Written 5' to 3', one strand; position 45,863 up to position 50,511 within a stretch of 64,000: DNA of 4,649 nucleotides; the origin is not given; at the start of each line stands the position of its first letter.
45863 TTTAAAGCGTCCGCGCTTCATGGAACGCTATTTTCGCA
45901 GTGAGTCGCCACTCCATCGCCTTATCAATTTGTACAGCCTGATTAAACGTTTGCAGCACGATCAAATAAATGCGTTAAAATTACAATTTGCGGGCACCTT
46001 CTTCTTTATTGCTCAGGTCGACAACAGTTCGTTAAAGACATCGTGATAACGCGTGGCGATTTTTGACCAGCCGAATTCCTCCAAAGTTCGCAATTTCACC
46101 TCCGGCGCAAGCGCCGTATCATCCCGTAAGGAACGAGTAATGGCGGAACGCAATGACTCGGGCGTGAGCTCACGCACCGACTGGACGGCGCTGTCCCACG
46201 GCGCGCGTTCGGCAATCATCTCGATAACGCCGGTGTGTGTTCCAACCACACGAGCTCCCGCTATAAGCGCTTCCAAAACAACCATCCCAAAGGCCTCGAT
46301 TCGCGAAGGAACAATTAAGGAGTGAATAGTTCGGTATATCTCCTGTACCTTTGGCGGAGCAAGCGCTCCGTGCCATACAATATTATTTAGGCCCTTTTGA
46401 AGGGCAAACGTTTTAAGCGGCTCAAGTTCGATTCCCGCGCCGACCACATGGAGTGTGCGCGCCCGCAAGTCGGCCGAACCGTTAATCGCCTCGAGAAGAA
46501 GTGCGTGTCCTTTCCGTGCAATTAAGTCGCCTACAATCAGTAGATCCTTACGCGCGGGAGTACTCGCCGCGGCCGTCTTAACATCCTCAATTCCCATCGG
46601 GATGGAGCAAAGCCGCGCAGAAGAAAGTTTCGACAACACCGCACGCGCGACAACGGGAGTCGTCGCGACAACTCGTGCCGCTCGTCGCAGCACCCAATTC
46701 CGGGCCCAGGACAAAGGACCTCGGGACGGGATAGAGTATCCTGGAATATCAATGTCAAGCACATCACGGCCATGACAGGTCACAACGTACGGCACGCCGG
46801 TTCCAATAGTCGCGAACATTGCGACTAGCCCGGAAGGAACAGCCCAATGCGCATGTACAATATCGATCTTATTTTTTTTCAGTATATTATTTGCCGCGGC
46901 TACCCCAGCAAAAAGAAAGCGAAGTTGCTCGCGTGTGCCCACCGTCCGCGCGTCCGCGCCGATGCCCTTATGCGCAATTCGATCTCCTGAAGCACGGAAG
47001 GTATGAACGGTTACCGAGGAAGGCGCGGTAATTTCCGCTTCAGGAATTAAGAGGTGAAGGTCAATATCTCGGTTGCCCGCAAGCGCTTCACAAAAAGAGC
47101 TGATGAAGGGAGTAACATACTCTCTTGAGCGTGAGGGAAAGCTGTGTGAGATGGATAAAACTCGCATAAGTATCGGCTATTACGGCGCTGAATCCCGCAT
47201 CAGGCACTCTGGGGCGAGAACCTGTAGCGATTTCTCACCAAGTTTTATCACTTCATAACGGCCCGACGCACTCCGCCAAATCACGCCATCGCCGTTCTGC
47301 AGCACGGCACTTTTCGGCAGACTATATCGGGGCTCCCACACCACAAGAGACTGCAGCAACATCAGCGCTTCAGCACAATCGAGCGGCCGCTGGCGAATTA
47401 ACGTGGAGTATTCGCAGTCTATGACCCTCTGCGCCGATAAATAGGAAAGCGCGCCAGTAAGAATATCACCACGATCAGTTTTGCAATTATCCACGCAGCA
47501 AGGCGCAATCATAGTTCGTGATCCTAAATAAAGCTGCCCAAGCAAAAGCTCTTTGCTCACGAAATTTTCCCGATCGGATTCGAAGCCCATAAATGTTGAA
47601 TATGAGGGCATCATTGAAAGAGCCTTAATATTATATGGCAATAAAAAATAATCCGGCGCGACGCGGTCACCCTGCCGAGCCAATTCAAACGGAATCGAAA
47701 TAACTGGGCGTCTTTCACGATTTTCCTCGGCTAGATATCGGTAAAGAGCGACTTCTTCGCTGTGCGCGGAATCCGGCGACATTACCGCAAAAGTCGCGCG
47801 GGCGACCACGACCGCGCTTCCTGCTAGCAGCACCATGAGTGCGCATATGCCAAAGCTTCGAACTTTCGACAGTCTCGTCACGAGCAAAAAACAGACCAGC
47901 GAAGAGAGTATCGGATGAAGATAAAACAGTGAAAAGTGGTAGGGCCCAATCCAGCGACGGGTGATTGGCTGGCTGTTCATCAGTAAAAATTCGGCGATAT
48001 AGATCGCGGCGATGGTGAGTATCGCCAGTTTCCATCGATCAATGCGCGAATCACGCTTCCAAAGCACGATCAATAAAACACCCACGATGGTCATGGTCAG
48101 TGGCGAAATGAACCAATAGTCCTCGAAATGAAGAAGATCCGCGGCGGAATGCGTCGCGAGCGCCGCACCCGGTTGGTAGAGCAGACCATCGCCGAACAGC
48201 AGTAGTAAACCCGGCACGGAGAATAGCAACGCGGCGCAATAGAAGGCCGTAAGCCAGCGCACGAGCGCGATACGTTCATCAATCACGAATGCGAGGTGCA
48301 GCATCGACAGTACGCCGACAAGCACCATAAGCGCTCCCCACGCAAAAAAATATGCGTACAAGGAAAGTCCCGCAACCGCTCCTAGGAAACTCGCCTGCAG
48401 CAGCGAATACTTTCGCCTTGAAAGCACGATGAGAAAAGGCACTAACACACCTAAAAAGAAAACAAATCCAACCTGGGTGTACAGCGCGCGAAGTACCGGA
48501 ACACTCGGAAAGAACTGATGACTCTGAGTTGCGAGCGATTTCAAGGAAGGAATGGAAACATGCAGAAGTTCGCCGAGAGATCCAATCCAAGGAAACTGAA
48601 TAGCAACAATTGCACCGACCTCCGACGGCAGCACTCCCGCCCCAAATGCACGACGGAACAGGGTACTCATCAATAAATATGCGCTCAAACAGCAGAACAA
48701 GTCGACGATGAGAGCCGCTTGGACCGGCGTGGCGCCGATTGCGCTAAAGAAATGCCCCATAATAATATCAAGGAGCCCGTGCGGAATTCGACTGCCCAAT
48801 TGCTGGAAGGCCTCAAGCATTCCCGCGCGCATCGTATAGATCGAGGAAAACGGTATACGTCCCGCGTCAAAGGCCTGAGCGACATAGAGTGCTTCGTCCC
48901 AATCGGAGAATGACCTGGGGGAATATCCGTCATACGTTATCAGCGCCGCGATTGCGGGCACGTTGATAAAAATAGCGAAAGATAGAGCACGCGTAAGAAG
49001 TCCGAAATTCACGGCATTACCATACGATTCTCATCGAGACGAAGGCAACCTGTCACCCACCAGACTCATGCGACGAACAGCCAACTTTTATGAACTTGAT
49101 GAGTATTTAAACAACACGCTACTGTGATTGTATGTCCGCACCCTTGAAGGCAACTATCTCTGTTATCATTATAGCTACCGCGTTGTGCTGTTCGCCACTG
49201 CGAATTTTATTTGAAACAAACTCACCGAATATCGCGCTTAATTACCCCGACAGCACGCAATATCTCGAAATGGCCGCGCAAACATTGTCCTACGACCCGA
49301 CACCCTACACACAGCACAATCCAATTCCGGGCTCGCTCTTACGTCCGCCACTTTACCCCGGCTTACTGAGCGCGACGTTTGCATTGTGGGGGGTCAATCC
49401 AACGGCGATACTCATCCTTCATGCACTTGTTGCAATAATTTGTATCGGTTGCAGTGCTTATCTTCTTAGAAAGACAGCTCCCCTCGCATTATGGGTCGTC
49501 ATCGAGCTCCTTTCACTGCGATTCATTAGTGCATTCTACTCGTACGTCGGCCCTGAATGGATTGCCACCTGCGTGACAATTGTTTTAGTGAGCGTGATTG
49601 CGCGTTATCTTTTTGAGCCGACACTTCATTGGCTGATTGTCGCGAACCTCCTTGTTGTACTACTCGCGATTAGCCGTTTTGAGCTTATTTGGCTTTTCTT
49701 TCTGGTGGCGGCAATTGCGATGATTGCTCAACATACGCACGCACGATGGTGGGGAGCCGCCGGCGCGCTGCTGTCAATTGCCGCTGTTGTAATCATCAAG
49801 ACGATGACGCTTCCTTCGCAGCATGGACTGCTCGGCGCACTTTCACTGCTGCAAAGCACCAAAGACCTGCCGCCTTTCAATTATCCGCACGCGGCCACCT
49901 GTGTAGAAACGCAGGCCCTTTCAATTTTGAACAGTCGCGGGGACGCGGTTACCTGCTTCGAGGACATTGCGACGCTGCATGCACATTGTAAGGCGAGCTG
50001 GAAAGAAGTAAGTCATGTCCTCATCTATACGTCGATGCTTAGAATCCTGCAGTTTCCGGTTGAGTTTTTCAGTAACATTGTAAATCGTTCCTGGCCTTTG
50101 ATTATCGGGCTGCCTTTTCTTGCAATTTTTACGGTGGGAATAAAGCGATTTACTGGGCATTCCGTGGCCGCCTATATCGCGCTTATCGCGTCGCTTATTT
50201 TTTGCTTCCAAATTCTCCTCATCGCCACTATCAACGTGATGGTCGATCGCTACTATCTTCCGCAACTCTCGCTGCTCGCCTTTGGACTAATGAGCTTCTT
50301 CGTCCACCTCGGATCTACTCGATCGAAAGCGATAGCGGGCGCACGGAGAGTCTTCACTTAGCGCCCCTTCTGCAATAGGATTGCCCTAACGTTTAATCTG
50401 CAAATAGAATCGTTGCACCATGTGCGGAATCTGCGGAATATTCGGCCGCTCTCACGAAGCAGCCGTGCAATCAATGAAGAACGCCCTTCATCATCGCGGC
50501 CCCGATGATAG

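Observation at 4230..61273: About 57-kb glycan locus with about ten paralogous GT-C/DUF2029-like membrane transferases, three polyprenyl-P-sugar synthases and a Wzm/Wzt exporter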

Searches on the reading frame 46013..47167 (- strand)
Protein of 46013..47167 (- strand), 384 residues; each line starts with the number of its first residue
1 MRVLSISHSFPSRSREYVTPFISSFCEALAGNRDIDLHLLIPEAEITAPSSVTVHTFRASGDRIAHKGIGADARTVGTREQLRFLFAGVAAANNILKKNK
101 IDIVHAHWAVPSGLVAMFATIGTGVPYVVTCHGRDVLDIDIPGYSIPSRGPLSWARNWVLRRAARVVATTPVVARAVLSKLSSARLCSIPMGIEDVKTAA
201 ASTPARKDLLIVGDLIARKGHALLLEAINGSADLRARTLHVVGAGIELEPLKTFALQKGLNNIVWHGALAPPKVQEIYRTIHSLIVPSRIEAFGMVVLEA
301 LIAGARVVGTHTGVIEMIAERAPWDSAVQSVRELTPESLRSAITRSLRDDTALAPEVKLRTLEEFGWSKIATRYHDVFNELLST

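Call 7: search_protein_families(library=pfam, proteins=[window:46013-47167:-], max_evalue=0.001)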
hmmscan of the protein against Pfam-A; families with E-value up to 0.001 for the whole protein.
window:46013-47167:- (384 aa): 6 families
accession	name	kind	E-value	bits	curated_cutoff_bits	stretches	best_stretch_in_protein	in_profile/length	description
PF13579.12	Glyco_trans_4_4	-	7.1e-19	69.1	29.7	1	52-190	21-156/158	Glycosyl transferase 4-like domain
PF13439.12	Glyco_transf_4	-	4.7e-18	66.2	28.5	1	52-194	22-167/170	Glycosyltransferase Family 4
PF00534.26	Glycos_transf_1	-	9.2e-18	64.8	26.4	1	205-320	14-132/172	Glycosyl transferases group 1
PF13692.12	Glyco_trans_1_4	-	1.2e-17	64.9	27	1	207-348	2-141/142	Glycosyl transferases group 1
PF13477.12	Glyco_trans_4_2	-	5.5e-10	40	23.4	1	24-167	15-136/139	Glycosyl transferase 4-like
PF20706.3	GT4-conflict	-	1.2e-09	38.1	26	1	159-351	143-359/385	Family 4 Glycosyltransferase in conflict systems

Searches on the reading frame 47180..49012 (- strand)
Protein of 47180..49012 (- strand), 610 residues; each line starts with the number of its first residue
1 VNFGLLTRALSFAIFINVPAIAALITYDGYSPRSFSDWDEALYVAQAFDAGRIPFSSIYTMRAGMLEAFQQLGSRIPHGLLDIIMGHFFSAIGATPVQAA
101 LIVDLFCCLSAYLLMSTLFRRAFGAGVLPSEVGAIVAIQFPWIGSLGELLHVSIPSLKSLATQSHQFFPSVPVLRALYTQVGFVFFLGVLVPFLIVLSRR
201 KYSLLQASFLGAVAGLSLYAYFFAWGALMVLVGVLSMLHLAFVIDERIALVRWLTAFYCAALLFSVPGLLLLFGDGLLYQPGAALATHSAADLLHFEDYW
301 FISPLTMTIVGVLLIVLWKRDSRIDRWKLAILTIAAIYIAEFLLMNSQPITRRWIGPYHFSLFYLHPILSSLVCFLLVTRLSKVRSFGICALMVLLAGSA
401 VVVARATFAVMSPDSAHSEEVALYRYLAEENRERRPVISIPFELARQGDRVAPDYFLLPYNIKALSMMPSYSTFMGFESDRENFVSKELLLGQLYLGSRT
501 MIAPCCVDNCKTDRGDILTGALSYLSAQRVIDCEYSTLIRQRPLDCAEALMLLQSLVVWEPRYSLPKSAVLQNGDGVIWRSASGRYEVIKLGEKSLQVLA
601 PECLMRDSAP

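Call 7: search_protein_families(library=pfam, proteins=[window:47180-49012:-], max_evalue=0.001)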
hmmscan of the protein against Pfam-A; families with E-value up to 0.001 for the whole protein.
window:47180-49012:- (610 aa): 0 families

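Call 11: search_protein_families(library=ncbifam, proteins=[window:47180-49012:-], max_evalue=0.1)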
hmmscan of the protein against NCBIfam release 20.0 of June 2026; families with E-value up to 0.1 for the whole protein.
window:47180-49012:- (610 aa): 0 families

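Call 22: search_protein_families(library=pfam, proteins=[window:47180-49012:-], max_evalue=10)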
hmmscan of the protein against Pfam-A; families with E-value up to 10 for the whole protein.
window:47180-49012:- (610 aa): 0 families

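Call 41: find_homologous_proteins(query=window:47180-49012:-, max_evalue=0.001)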
Query window:47180-49012:- (610 aa): 6 proteins with E <= 0.001 among 8000 candidates.
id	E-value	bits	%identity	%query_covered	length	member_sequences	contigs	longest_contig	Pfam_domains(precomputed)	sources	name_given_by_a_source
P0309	0.0e+0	1349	100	100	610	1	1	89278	-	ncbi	-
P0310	7.1e-79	284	32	96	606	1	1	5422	-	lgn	-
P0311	4.3e-73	265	32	97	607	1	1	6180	-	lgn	-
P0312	2.9e-70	256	32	92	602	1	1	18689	-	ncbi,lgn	-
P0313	2.0e-69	253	30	96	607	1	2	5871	-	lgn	-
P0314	4.1e-69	252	33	87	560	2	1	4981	-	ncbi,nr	ncbi:MAG: hypothetical protein EBZ48_05595 [Proteobacteria bacterium]|nr:hypothetical protein [Pseud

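Call 62: predict_structure(alignment_id=A4)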
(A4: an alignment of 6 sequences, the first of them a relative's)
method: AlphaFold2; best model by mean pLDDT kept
length: 610 residues; sequences in the alignment: 6
mean_pLDDT: 75.1   pTM: 0.81
mean pLDDT of the five models: 75.1, 73.3, 71.3, 67.2, 64.4
residues with pLDDT >= 90: 113; 70-90: 319; 50-70: 91; < 50: 87
segments of 3 or more residues with pLDDT < 50: 144-146, 148-174, 275-297, 352-359, 443-454, 515-520, 607-610
pLDDT, mean of each block of 10 residues (from residue 1): 87 87 87 76 86 89 77 71 91 91 92 93 89 87 49 43 39 63 91 83 85 89 82 89 77 90 83 48 41 47 74 82 75 90 70 47 77 89 75 78 69 67 92 84 42 60 88 59 81 81 66 48 65 84 80 84 71 85 88 77 54
secondary structure, 60 per line:
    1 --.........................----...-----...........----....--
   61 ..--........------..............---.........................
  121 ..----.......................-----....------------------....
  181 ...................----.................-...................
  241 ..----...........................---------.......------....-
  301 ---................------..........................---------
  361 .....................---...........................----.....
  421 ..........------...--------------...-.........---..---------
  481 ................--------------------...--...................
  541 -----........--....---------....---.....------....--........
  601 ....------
elements in order: H3-27 H40-50 H55-58 H67-72 H79-92 H96-122 H127-149 H155-158 H177-199 H204-220 H222-242 H247-273 H283-289 H296-299 H304-319 H326-351 H361-381 H385-411 H416-430 E437-439 H458-466 H481-496 H522-540 H546-553 E556-559 H569-572 E576-580 E587-590 H593-604

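Call 76: find_encoding_contigs(protein=P0312, flank=10000, max_places=2)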
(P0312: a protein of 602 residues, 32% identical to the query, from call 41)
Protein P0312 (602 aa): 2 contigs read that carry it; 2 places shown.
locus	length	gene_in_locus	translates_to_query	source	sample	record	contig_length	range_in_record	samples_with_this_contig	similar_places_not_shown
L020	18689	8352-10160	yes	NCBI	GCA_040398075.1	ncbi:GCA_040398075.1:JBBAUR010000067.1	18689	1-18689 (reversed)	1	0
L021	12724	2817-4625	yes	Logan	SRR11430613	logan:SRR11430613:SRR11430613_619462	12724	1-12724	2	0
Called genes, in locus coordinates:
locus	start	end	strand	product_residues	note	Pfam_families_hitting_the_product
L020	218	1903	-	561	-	PF00480:ROK (weak)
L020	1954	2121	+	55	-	-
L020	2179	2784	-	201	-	PF01706:FliG_C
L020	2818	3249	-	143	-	-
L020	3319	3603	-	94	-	-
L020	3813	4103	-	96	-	-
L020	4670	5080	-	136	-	-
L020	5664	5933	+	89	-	-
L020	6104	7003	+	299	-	PF00535:Glycos_transf_2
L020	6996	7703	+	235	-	PF13649:Methyltransf_25 (weak)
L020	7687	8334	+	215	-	PF01209:Ubie_methyltran (weak), PF13489:Methyltransf_23, PF02353:CMAS (weak), PF13847:Methyltransf_31, PF13649:Methyltransf_25, PF08241:Methyltransf_11, PF08242:Methyltransf_12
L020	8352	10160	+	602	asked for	-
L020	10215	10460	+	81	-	-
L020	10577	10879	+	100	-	-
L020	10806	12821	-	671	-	PF08448:PAS_4 (faint), PF13426:PAS_9 (faint), PF08447:PAS_3, PF00512:HisKA, PF02518:HATPase_c, PF00072:Response_reg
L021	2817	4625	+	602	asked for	-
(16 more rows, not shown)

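Call 77: find_encoding_contigs(protein=P0311, flank=10000, max_places=2)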
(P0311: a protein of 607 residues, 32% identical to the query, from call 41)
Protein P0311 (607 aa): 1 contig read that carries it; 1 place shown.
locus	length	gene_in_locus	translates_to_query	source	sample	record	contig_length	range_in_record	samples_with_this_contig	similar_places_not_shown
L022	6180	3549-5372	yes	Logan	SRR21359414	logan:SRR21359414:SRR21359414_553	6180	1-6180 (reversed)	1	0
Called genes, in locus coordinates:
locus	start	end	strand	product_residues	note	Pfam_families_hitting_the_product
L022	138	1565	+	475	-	-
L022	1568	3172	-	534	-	-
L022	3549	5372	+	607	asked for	-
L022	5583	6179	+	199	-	?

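Call 89: fold_search(model_id=the predicted structure, library=pdb)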
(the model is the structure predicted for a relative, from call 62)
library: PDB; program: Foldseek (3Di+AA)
matches with E <= 10: 367; with E <= 0.001: 0
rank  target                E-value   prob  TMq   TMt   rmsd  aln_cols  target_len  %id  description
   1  3waj                  5.3e-03  1.00  0.31  0.26  13.9       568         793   11  Crystal structure of the Archaeoglobus fulgidus oligosaccharyltransferase (O29867_ARCFU) complex with Zn and sulfate (released 2013-10-30)
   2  5f15                  1.4e-02  1.00  0.37  0.41  14.7       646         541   16  Crystal Structure of ArnT from Cupriavidus metallidurans bound to Undecaprenyl phosphate (released 2016-02-17)
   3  6w98_A                4.3e-02  0.99  0.37  0.21  11.5       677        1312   12  Single-Particle Cryo-EM Structure of Arabinofuranosyltransferase AftD from Mycobacteria (released 2020-05-13)
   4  7uuy                  8.9e-02  0.13  0.11  0.12  25.4       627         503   11  Structure of the sodium/iodide symporter (NIS) (released 2022-12-21)
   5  5ezm                  9.7e-02  0.97  0.38  0.42  14.7       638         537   13  Crystal Structure of ArnT from Cupriavidus metallidurans in the apo state (released 2016-02-17)
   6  6f2g_A                1.4e-01  0.14  0.09  0.12  23.9       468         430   14  Bacterial asc transporter crystal structure in open to in conformation (released 2019-04-24)
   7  6wby                  2.0e-01  0.84  0.31  0.18  11.9       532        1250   12  Single-Particle Cryo-EM Structure of Arabinofuranosyltransferase AftD from Mycobacteria, Mutant R1389S Class 2 (released 2020-05-13)
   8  9pcb                  2.9e-01  0.14  0.11  0.14  25.2       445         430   13  Structure of Synaptic Vesicle Protein 2A Bound to UCB-J (released 2025-09-10)
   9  7y64_D                4.0e-01  0.18  0.09  0.17  22.4       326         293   13  Cryo-EM structure of C5a-bound C5aR1 in complex with Gi protein (released 2023-03-01)
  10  4q9h                  4.1e-01  0.08  0.12  0.08  29.7       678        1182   12  P-glycoprotein at 3.4 A resolution (released 2015-03-04)
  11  8wvg_A                4.3e-01  0.10  0.09  0.12  26.2       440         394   13  Human VMAT2 in complex with tetrabenazine (released 2024-09-25)
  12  3p03_C                4.3e-01  0.10  0.11  0.13  22.5       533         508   14  Crystal structure of BetP-G153D with choline bound (released 2011-03-30)
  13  7p5c_A                4.3e-01  0.09  0.09  0.12  31.2       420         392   15  Cryo-EM structure of human TTYH3 in Ca2+ and GDN (released 2021-08-11)
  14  8jsw                  4.6e-01  0.09  0.10  0.13  24.9       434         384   12  Human VMAT2 complex with serotonin (released 2023-11-29)
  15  7spt                  5.0e-01  0.10  0.10  0.12  24.9       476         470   13  Crystal structure of exofacial state human glucose transporter GLUT3 (released 2022-05-18)
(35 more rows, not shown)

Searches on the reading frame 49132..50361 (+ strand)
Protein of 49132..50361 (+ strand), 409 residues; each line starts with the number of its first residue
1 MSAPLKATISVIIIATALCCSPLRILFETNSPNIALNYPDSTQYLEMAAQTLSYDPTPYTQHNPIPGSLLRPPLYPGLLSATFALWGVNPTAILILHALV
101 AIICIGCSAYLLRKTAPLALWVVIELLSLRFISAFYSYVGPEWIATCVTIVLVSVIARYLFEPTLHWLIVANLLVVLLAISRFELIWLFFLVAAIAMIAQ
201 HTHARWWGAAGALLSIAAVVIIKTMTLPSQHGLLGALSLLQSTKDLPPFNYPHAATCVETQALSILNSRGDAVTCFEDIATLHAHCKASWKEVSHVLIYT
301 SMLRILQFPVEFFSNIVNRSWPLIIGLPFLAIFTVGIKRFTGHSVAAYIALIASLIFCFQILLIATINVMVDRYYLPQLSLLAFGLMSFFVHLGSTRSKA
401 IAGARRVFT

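Call 3: search_protein_families(library=pfam, proteins=[window:49132-50361:+], max_evalue=0.01)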
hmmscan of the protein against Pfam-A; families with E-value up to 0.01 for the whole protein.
window:49132-50361:+ (409 aa): 0 families

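Call 11: search_protein_families(library=ncbifam, proteins=[window:49132-50361:+], max_evalue=0.1)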
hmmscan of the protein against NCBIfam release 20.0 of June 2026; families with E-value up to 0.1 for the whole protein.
window:49132-50361:+ (409 aa): 0 families

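Call 22: search_protein_families(library=pfam, proteins=[window:49132-50361:+], max_evalue=10)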
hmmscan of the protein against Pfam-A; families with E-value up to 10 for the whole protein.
window:49132-50361:+ (409 aa): 0 families

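Call 70: find_related_loci(query=window:49132-50361:+, collection=metagenome_contigs, flank=6000)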
Query window:49132-50361:+ (409 aa) in metagenome_contigs; peptide patterns used: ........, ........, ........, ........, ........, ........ (x = any residue, [..] = any of these).
61 stretches matched a pattern, but none encodes a relative of the query by tblastn (E <= 1e-3).

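Call 80: search_solved_structures(query=window:49132-50361:+, max_evalue=10)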
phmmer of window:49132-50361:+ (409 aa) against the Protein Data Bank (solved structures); distinct sequences matched with E-value up to 10: 2.
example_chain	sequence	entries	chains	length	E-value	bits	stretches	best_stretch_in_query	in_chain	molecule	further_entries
8pou_S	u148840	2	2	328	1.4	11.3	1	91-142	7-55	Uptake hydrogenase small subunit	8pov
8pow_S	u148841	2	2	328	1.5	11.3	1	91-142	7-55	Uptake hydrogenase small subunit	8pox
